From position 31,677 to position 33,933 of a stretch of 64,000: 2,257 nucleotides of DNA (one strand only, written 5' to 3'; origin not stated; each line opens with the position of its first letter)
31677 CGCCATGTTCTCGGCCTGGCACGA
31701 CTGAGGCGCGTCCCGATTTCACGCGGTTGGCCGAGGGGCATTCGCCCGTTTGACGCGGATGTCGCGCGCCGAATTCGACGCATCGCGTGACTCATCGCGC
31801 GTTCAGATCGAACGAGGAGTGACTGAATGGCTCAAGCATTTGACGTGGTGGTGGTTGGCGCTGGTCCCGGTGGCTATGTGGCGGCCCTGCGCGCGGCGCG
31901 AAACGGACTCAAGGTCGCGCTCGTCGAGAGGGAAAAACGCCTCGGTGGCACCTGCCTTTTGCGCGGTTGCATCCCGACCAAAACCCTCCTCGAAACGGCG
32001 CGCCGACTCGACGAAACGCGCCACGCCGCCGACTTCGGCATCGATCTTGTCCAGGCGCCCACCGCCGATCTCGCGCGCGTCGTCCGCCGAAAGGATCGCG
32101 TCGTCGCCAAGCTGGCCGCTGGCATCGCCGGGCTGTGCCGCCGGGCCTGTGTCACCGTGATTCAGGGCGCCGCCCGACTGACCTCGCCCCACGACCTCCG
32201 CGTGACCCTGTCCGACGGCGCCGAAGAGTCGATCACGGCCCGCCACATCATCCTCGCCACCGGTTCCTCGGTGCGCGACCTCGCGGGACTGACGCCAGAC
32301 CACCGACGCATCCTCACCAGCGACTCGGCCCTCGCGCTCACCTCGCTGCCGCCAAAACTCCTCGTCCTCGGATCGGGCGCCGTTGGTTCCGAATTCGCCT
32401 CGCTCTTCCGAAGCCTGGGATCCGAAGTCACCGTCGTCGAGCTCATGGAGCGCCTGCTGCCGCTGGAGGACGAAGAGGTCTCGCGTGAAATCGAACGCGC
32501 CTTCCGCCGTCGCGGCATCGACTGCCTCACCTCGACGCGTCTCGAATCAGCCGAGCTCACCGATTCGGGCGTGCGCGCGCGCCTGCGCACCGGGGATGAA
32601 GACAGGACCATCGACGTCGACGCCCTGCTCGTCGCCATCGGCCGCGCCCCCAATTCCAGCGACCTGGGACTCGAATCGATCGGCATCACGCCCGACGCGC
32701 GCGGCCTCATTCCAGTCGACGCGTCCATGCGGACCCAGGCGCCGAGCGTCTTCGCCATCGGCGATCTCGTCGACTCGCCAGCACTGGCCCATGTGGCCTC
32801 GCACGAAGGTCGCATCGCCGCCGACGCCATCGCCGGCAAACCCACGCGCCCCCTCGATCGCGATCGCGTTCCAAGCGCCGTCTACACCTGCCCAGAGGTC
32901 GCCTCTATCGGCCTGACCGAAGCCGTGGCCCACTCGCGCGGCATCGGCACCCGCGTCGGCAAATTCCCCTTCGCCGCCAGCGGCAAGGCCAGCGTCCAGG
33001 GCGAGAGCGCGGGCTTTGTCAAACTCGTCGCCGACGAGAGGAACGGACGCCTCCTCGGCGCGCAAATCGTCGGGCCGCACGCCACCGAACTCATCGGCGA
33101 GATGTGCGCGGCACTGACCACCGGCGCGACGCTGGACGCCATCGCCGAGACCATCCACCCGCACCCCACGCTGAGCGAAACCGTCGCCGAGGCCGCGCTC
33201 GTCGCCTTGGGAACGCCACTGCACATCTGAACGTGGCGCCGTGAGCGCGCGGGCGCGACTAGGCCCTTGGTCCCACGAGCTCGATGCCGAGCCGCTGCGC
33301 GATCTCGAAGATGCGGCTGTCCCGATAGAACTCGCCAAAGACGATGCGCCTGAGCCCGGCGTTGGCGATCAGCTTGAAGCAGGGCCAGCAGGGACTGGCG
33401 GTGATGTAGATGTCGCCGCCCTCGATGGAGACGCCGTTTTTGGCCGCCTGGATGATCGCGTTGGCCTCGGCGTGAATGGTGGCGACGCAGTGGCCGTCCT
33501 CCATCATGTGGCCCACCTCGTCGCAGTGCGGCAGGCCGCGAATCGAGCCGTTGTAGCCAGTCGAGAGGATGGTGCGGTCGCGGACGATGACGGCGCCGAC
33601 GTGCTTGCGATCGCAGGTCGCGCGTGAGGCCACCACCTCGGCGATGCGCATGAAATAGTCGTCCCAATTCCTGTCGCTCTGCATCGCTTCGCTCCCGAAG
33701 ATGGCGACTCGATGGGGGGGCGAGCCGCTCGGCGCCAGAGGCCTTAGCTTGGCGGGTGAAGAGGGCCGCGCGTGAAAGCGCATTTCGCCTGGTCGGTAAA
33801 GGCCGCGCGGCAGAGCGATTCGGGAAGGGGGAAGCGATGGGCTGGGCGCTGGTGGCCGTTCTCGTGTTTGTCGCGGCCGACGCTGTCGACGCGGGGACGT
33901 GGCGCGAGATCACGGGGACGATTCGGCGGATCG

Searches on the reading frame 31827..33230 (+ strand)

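Call 45: search_protein_families(library=pfam, proteins=[window:31827-33230:+], max_evalue=0.01)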
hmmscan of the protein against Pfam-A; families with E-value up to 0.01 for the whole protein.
window:31827-33230:+ (467 aa): 18 families
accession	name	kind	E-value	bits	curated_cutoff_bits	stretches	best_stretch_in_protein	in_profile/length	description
PF07992.20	Pyr_redox_2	-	8.1e-71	239.2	26.1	1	5-328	1-291/291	Pyridine nucleotide-disulphide oxidoreductase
PF02852.28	Pyr_redox_dim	-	1.2e-36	125.7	25.3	1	348-457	1-110/110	Pyridine nucleotide-disulphide oxidoreductase, dimerisation domain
PF00070.33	Pyr_redox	-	2.1e-22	79.8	22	1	177-249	1-74/82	Pyridine nucleotide-disulphide oxidoreductase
PF12831.13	FAD_oxidored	-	2.8e-12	47.1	27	1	6-43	1-38/416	FAD dependent oxidoreductase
PF03486.20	HI0933_like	-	9e-10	38.8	50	1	6-44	2-40/244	HI0933-like protein Rossmann domain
PF13450.12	NAD_binding_8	-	3.1e-09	37.4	21.9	1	9-43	1-35/68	NAD(P)-binding Rossmann-like domain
PF00890.30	FAD_binding_2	-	1.4e-08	34.9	20.4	1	6-42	1-37/414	FAD binding domain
PF01266.30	DAO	-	6.2e-08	33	27.9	1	6-42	1-38/353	FAD dependent oxidoreductase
PF01494.25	FAD_binding_3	-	1.6e-07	31.4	22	1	6-57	3-52/349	FAD binding domain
PF01134.28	GIDA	-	4e-07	29.9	22.1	1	6-55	1-47/391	Glucose inhibited division protein A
PF01946.23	Thi4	-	1.2e-06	28.4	26.2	1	5-56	18-70/235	Thi4 family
PF02737.24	3HCDH_N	-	1.8e-06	28.4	22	1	179-232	3-56/180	3-hydroxyacyl-CoA dehydrogenase, NAD binding domain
PF13738.12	Pyr_redox_3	-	9.6e-06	25.5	30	0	133-312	120-305/305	Pyridine nucleotide-disulphide oxidoreductase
PF01262.27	AlaDh_PNT_C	-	9.9e-06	25.6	23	0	175-209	28-62/214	Alanine dehydrogenase/PNT, C-terminal domain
PF02558.23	ApbA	-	0.0074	16.4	22.2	0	179-205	2-28/150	Ketopantoate reductase PanE/ApbA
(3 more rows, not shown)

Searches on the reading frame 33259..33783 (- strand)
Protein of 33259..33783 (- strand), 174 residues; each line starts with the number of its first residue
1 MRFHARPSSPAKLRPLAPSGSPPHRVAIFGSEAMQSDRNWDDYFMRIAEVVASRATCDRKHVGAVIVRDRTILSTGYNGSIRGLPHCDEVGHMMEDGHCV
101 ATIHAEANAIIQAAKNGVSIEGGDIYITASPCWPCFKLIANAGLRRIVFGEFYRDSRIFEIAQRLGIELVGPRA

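Call 45: search_protein_families(library=pfam, proteins=[window:33259-33783:-], max_evalue=0.01)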
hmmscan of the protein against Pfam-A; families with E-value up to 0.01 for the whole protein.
window:33259-33783:- (174 aa): 3 families
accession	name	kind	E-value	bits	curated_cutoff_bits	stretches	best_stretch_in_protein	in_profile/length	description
PF00383.29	dCMP_cyt_deam_1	-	3.7e-26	91.4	25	1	39-150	2-101/102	Cytidine and deoxycytidylate deaminase zinc-binding region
PF14437.12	MafB19-deam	-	6.6e-20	71.9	27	1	39-156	2-106/142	MafB19-like deaminase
PF12044.14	Metallopep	-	0.0073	15.4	27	1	20-103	258-335/427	Putative peptidase family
